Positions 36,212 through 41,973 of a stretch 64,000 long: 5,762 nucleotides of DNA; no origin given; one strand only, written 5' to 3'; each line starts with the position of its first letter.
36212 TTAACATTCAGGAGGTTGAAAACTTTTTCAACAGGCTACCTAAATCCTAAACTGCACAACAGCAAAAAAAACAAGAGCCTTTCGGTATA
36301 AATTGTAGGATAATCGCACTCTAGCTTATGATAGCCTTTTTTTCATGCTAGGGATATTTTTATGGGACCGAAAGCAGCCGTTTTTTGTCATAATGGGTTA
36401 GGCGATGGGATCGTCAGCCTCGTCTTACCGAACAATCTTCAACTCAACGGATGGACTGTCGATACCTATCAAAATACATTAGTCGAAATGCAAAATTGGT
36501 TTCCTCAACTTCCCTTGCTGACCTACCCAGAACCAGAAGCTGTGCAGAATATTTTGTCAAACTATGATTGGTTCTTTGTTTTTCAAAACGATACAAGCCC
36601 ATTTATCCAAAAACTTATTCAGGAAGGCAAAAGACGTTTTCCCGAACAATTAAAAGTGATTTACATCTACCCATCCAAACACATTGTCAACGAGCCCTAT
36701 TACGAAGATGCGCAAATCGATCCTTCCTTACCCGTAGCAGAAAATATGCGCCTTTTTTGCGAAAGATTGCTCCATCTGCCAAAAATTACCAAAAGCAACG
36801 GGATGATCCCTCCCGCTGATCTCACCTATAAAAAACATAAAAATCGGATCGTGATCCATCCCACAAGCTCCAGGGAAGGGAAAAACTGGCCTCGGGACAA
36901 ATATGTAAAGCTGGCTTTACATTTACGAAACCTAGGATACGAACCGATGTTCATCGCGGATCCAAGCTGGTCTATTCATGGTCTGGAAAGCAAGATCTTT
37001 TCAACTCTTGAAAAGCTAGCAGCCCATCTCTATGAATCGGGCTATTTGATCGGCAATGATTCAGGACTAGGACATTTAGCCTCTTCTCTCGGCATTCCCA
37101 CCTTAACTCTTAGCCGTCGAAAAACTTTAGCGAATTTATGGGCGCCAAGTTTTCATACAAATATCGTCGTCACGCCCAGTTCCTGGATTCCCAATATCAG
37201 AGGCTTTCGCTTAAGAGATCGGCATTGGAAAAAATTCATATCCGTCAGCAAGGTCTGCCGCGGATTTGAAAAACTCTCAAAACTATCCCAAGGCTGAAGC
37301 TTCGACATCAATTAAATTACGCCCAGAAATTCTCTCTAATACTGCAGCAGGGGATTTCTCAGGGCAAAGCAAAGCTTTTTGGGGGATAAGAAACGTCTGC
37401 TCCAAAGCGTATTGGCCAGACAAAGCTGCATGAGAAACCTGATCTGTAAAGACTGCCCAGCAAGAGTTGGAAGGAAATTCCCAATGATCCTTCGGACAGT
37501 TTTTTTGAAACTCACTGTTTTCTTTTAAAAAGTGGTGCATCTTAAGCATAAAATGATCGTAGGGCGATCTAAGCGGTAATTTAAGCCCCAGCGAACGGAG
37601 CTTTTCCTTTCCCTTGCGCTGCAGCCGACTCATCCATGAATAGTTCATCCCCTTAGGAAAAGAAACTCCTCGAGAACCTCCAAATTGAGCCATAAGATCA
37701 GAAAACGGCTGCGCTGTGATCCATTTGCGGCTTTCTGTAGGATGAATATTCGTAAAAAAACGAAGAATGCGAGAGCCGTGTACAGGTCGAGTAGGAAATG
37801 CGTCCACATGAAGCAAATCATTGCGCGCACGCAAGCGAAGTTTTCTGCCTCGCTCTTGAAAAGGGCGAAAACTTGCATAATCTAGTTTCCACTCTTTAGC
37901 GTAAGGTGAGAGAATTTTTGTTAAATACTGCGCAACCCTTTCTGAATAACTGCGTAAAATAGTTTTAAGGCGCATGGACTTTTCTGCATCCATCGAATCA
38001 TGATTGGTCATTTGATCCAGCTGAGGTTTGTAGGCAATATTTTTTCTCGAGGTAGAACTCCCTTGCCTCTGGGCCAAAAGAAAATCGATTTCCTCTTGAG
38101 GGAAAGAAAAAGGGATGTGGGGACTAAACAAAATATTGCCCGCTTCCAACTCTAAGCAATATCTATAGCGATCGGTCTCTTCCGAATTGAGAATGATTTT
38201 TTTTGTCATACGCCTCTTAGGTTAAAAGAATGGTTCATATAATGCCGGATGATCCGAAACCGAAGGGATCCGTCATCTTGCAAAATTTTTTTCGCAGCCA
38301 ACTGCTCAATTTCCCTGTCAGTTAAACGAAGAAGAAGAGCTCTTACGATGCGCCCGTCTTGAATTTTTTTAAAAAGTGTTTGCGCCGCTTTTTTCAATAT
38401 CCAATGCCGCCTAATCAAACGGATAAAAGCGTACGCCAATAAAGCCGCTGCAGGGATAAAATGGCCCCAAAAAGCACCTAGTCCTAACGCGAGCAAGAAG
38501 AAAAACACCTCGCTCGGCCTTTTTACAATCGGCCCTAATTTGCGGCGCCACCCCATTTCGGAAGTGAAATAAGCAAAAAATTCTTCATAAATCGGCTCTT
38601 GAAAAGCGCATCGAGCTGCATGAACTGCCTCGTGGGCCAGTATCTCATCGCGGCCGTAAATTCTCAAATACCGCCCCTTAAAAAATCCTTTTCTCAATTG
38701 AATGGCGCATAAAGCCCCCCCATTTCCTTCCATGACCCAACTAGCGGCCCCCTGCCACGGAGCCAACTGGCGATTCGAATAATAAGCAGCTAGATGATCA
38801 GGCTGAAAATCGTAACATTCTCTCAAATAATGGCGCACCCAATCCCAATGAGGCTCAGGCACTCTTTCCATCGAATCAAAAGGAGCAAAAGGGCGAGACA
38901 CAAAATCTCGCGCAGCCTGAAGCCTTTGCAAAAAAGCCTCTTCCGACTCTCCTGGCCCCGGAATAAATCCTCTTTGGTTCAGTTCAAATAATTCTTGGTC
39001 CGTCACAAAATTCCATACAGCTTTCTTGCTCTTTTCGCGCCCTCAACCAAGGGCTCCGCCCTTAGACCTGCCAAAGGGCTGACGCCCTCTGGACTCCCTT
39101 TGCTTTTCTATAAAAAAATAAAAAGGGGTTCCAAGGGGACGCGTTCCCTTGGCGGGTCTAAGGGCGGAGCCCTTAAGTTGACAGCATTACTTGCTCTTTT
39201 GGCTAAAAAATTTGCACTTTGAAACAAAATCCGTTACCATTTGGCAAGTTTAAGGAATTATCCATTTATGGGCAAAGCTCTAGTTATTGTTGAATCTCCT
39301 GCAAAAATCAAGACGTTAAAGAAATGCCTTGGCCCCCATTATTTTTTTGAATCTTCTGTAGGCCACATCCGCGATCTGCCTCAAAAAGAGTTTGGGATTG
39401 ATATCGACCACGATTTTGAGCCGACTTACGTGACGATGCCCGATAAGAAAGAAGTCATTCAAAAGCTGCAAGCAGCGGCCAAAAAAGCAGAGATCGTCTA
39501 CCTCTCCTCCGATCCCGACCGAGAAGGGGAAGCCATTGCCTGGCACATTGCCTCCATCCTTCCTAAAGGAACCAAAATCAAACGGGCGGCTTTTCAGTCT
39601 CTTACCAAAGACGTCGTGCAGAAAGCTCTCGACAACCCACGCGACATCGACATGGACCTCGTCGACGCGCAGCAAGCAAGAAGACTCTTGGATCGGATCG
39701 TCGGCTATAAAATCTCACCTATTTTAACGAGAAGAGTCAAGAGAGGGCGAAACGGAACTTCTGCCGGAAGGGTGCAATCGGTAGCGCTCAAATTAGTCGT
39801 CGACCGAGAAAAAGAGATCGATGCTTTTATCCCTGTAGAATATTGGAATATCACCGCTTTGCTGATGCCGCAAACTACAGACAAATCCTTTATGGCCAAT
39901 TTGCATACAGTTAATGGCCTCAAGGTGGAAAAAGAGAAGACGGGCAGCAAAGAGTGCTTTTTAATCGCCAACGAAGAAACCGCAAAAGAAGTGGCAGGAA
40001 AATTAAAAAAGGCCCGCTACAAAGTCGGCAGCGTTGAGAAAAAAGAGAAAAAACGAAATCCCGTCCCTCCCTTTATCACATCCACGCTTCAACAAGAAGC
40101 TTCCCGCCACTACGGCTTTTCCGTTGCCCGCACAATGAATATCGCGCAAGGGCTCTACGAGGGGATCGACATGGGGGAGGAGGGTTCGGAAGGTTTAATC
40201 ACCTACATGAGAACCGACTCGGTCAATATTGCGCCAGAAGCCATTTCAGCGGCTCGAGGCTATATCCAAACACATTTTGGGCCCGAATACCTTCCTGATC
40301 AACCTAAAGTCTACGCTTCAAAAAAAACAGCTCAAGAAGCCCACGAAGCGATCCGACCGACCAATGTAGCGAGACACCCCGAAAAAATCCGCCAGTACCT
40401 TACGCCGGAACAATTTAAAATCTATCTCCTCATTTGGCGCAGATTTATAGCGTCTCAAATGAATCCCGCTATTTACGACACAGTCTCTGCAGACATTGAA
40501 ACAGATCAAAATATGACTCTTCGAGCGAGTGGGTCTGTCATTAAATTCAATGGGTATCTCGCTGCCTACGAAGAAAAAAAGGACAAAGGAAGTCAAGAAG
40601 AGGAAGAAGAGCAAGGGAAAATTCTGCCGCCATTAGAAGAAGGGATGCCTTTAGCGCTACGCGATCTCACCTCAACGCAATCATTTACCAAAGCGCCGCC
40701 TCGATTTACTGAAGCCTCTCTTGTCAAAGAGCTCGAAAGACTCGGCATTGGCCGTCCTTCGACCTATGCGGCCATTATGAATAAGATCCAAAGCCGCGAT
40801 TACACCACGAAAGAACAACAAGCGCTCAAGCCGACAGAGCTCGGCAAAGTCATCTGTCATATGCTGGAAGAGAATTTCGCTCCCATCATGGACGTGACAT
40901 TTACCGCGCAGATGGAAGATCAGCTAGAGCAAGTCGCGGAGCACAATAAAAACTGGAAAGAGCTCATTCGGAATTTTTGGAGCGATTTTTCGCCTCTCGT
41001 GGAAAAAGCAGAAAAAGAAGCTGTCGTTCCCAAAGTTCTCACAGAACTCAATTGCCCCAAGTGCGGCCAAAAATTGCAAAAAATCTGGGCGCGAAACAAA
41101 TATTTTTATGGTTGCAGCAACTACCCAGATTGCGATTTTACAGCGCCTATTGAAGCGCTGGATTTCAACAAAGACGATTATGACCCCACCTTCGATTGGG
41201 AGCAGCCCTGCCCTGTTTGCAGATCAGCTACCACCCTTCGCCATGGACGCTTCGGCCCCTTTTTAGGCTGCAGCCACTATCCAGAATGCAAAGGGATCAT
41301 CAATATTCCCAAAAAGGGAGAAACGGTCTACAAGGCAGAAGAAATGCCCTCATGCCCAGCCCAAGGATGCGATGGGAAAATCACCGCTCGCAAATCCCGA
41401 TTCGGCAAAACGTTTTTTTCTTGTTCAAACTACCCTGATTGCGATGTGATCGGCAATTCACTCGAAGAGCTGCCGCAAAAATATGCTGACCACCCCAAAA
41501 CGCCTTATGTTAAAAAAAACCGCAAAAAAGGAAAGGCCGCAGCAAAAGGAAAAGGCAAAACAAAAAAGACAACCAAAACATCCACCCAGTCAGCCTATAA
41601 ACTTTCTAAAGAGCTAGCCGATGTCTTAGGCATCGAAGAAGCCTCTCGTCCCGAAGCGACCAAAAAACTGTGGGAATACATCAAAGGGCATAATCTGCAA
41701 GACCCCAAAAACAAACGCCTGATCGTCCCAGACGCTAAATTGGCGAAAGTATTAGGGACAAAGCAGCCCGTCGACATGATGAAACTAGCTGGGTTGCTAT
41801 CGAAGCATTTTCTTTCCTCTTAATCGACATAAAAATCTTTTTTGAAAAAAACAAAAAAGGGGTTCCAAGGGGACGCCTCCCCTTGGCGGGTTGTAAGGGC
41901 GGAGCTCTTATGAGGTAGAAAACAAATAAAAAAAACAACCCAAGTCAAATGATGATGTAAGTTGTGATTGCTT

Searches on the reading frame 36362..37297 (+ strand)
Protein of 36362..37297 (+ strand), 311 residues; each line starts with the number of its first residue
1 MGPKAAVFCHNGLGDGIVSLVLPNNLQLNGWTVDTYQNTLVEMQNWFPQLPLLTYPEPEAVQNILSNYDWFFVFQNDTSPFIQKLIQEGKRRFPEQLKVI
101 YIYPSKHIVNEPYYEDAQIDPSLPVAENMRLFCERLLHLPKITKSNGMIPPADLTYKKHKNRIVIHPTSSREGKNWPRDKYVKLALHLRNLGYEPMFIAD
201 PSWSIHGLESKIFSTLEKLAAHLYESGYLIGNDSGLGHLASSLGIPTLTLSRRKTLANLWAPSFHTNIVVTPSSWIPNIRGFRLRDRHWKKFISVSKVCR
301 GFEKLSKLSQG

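Call 10: search_protein_families(library=pfam, proteins=[window:36362-37297:+], max_evalue=0.001)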
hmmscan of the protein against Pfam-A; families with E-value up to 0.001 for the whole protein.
window:36362-37297:+ (311 aa): 1 family
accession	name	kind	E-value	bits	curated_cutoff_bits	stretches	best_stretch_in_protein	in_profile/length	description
PF01075.23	Glyco_transf_9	-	6.2e-12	45.8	22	1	158-250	103-208/247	Glycosyltransferase family 9 (heptosyltransferase)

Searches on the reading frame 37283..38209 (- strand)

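Call 10: search_protein_families(library=pfam, proteins=[window:37283-38209:-], max_evalue=0.001)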
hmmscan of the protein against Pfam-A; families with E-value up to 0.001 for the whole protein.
window:37283-38209:- (308 aa): 1 family
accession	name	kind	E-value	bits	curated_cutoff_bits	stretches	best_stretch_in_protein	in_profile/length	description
PF11004.14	Kdo_hydroxy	-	1e-90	304.2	25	1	13-299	4-275/275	3-deoxy-D-manno-oct-2-ulosonic acid (Kdo) hydroxylase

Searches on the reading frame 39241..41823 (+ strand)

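Call 10: search_protein_families(library=pfam, proteins=[window:39241-41823:+], max_evalue=0.001)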
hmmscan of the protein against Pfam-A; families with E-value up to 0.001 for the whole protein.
window:39241-41823:+ (860 aa): 4 families
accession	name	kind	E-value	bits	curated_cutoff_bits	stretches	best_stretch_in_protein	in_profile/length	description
PF01131.25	Topoisom_bac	-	2.4e-123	412.6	35.1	1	136-576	2-410/411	DNA topoisomerase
PF01396.24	Zn_ribbon_Top1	-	3.7e-31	107.1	32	3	604-638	3-37/39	Topoisomerase DNA binding C4 zinc finger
PF02201.23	SWIB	-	8.8e-28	96.3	25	1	785-857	2-74/74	SWIB/MDM2 domain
PF01751.28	Toprim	-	1.7e-17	63.8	23.1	1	14-118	2-93/96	Toprim domain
